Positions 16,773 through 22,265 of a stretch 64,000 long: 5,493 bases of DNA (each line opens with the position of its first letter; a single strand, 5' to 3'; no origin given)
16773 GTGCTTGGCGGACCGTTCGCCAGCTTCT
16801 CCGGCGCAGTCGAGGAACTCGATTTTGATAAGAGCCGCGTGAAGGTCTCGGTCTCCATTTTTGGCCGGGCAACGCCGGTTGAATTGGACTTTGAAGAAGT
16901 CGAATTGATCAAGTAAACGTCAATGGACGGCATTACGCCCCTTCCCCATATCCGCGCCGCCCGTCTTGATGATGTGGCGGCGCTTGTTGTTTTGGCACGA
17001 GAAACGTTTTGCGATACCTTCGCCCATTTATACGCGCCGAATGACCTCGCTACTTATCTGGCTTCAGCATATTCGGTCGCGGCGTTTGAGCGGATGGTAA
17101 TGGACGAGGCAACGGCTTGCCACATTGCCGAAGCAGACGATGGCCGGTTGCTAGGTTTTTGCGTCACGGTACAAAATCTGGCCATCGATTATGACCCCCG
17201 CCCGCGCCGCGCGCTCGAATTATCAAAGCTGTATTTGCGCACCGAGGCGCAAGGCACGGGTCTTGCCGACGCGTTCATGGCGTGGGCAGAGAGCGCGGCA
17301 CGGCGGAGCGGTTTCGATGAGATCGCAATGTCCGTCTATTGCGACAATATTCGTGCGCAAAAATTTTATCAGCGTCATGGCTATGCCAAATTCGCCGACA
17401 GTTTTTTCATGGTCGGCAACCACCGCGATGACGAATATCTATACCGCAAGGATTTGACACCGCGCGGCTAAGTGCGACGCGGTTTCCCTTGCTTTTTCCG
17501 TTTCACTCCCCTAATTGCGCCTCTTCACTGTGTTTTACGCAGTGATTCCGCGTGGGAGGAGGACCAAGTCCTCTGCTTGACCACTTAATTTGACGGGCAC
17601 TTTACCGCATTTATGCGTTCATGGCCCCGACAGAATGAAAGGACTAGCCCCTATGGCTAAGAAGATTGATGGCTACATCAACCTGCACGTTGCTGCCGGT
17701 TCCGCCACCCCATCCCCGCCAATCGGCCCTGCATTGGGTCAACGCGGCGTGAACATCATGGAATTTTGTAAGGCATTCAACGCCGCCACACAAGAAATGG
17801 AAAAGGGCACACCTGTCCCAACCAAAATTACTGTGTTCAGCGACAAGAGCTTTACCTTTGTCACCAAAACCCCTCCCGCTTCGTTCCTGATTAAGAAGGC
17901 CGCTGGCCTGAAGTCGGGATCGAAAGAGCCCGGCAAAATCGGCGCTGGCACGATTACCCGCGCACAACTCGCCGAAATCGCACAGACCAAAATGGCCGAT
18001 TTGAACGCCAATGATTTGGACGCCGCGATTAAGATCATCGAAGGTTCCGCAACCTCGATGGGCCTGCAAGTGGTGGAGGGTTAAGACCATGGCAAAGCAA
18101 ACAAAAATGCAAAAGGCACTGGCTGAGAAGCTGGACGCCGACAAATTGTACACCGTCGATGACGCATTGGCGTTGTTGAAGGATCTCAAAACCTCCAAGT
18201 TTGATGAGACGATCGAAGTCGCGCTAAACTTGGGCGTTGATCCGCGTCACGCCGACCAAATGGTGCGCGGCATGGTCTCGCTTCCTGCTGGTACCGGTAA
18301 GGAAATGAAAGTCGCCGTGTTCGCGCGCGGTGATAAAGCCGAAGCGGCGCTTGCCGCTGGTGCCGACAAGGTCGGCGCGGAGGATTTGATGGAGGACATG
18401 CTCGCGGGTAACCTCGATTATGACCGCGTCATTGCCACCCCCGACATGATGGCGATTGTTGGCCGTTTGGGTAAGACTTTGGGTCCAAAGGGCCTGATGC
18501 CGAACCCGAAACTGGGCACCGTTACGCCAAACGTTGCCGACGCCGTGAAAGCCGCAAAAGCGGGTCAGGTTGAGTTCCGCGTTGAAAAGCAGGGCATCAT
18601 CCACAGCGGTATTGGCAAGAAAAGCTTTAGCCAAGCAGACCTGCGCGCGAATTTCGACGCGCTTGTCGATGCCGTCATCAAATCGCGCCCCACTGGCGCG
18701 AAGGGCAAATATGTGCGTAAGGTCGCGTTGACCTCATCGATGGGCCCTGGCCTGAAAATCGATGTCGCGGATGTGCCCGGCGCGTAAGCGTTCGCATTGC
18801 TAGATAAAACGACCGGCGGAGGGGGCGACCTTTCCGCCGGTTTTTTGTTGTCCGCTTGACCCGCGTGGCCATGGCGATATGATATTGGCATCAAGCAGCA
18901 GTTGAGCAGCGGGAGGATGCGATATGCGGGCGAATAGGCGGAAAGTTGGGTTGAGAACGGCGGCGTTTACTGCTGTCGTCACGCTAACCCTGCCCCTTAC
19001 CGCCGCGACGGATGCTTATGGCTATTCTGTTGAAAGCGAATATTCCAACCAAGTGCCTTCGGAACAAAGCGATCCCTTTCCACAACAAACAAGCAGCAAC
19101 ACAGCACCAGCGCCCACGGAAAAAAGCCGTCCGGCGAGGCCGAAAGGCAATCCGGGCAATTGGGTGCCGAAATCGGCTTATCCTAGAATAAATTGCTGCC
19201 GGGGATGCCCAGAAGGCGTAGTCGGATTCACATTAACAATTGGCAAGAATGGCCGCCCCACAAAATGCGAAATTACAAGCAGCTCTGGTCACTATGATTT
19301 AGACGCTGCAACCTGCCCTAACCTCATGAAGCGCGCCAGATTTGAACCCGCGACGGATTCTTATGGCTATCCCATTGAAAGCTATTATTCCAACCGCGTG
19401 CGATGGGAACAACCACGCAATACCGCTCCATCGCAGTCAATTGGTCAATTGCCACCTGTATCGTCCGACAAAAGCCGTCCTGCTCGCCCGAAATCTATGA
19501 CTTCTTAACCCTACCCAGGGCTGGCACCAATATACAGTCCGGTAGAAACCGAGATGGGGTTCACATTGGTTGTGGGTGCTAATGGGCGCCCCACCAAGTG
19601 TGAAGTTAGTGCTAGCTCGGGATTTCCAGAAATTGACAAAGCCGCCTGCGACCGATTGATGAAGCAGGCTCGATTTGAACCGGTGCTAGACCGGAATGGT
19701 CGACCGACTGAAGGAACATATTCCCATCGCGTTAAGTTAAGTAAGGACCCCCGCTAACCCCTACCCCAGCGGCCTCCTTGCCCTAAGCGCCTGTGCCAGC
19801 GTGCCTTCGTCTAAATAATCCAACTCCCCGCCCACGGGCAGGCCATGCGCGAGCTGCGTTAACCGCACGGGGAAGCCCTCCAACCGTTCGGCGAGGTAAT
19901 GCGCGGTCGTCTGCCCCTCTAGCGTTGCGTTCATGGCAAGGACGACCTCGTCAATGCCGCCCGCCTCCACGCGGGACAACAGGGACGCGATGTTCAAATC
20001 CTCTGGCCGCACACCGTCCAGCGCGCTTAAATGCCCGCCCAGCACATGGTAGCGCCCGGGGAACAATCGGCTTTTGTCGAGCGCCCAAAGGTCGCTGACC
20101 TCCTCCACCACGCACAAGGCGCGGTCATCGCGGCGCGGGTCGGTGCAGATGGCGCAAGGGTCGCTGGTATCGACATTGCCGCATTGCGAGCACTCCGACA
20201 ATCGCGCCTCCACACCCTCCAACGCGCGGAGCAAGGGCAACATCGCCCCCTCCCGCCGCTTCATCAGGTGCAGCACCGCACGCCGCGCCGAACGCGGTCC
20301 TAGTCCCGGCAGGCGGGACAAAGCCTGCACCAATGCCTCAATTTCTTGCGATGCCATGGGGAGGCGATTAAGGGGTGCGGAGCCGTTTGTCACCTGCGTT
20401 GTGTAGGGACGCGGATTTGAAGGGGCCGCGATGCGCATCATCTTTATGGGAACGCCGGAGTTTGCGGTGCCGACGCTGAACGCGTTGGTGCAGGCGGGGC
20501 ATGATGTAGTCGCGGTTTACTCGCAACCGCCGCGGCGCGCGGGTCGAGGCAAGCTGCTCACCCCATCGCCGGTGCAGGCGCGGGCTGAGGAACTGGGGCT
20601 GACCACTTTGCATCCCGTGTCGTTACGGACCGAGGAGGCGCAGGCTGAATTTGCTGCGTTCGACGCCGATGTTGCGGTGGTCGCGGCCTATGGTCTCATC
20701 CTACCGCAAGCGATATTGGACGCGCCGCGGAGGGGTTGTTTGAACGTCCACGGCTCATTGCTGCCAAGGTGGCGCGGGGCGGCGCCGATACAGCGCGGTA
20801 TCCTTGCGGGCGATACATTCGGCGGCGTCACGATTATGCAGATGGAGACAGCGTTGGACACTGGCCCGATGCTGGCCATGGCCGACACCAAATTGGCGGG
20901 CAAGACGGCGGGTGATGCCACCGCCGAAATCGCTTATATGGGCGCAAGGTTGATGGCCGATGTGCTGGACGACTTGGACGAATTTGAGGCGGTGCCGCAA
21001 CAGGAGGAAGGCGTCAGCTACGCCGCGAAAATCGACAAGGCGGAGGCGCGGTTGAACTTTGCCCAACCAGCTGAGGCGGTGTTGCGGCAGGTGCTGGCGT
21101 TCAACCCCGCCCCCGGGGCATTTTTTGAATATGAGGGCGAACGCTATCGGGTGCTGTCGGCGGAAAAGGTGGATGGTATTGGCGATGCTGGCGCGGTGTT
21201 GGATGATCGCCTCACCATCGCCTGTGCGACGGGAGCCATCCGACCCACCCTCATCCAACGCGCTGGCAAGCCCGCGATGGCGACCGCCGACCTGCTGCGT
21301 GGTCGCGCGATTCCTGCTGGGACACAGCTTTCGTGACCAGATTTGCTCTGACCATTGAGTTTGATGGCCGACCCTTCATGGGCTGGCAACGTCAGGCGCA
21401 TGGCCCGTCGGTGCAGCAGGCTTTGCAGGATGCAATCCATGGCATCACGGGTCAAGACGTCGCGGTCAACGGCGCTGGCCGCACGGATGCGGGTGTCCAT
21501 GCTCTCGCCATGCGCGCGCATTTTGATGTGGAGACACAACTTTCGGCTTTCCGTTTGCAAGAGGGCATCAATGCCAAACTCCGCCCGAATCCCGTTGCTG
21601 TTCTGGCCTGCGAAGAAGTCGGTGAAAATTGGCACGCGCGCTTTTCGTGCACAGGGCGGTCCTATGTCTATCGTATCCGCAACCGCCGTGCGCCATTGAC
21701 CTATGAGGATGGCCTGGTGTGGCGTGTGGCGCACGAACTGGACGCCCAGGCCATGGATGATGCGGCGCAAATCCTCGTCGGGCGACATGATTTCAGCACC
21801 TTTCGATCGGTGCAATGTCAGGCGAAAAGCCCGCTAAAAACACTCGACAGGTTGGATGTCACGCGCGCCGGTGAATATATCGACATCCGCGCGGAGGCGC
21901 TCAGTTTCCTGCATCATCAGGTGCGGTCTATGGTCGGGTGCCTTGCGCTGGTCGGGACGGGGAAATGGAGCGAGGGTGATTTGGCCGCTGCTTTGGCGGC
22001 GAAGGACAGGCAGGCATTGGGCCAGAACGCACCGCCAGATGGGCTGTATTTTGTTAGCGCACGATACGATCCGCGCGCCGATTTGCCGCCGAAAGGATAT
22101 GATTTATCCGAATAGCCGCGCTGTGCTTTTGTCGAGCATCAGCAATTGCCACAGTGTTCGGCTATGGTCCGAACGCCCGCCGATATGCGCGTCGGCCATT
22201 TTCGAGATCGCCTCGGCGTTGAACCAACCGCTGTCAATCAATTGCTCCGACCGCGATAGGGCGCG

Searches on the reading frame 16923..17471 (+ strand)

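Call 70: search_protein_families(library=ncbifam, proteins=[window:16923-17471:+], max_evalue=0.00001)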
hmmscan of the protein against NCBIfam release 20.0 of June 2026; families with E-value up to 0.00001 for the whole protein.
window:16923-17471:+ (182 aa): 3 families
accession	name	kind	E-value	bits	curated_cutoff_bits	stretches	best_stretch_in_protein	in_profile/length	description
NF053587.1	SpmdActasePaiA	equivalog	4e-16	59.3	250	1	10-177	5-170/172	spermidine/spermine N(1)-acetyltransferase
TIGR01575.1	rimI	equivalog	2e-08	34.4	86.4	1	45-157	13-115/132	ribosomal protein S18-alanine N-acetyltransferase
NF040503.1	resist_ArsN1a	equivalog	8.9e-06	25.5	170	0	102-156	81-135/159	arsinothricin resistance N-acetyltransferase ArsN1 family A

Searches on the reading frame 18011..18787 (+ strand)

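Call 70: search_protein_families(library=ncbifam, proteins=[window:18011-18787:+], max_evalue=0.00001)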
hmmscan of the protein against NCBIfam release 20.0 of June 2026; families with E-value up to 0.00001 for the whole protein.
window:18011-18787:+ (258 aa): 3 families
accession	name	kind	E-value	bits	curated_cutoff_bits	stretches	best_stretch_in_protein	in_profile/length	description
TIGR01169.1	rplA_bact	equivalog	2.4e-96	321.5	216.3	1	29-253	1-225/227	50S ribosomal protein L1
NF003244.0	PRK04203.1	equivalog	3.3e-29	101.9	203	1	56-250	16-214/216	50S ribosomal protein L1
TIGR01170.1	rplA_mito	equivalog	3.7e-24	85.2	129.05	1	47-185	1-140/140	ribosomal protein uL1, mitochondrial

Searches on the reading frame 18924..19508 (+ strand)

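Call 70: search_protein_families(library=ncbifam, proteins=[window:18924-19508:+], max_evalue=0.00001)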
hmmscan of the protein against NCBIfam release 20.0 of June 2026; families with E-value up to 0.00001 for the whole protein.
window:18924-19508:+ (194 aa): 1 family
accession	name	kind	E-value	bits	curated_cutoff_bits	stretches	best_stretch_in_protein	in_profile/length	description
TIGR01352.1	tonB_Cterm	subfamily_domain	5.5e-07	29.8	27.1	1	96-145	12-60/76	TonB family protein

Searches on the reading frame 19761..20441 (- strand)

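Call 70: search_protein_families(library=ncbifam, proteins=[window:19761-20441:-], max_evalue=0.00001)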
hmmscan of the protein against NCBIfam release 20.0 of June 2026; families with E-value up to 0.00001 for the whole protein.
window:19761-20441:- (226 aa): 1 family
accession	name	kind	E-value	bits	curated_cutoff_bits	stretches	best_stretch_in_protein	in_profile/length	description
TIGR00615.1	recR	equivalog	3.6e-63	212.6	162.55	1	31-223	4-196/196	recombination mediator RecR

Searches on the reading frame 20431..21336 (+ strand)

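Call 70: search_protein_families(library=ncbifam, proteins=[window:20431-21336:+], max_evalue=0.00001)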
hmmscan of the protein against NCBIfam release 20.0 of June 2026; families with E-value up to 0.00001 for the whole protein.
window:20431-21336:+ (301 aa): 6 families
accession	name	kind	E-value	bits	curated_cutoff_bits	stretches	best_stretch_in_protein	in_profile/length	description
TIGR00460.1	fmt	equivalog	2.8e-72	243.5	201.5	1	1-296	1-308/315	methionyl-tRNA formyltransferase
NF005414.0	PRK06988.1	equivalog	2.7e-28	98.9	316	1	2-269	4-278/311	formyltransferase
NF005998.1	PRK08125.1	equivalog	9.2e-27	93.7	777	1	7-277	7-281/649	bifunctional UDP-4-amino-4-deoxy-L-arabinose formyltransferase/UDP-glucuronic acid oxidase ArnA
TIGR00639.1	PurN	equivalog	2.8e-10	40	150.1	1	72-155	73-156/192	phosphoribosylglycinamide formyltransferase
NF004684.0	PRK06027.1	subfamily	5.5e-08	32.8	223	1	72-149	159-236/286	formyltetrahydrofolate deformylase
TIGR00655.1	PurU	equivalog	9.2e-07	28.7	285.95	1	68-149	149-231/280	formyltetrahydrofolate deformylase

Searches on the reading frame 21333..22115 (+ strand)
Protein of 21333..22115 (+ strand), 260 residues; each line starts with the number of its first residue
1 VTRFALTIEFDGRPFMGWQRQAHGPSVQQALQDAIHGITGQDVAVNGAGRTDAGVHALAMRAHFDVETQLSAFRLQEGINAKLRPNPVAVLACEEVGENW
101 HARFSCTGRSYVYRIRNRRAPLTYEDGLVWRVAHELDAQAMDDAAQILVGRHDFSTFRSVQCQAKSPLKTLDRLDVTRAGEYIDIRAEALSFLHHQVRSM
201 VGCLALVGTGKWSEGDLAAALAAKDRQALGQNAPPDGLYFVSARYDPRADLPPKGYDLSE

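Call 70: search_protein_families(library=ncbifam, proteins=[window:21333-22115:+], max_evalue=0.00001)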
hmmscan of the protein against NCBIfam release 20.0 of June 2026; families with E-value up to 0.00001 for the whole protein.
window:21333-22115:+ (260 aa): 2 families
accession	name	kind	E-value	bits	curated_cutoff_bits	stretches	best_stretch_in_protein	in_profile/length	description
TIGR00071.1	hisT_truA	equivalog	8e-53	179.5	142.85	1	3-239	2-227/228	tRNA pseudouridine(38-40) synthase TruA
NF000622.1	PRK00021.3-3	equivalog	3.2e-25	89.2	308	1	5-245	2-227/265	tRNA pseudouridine(38-40) synthase TruA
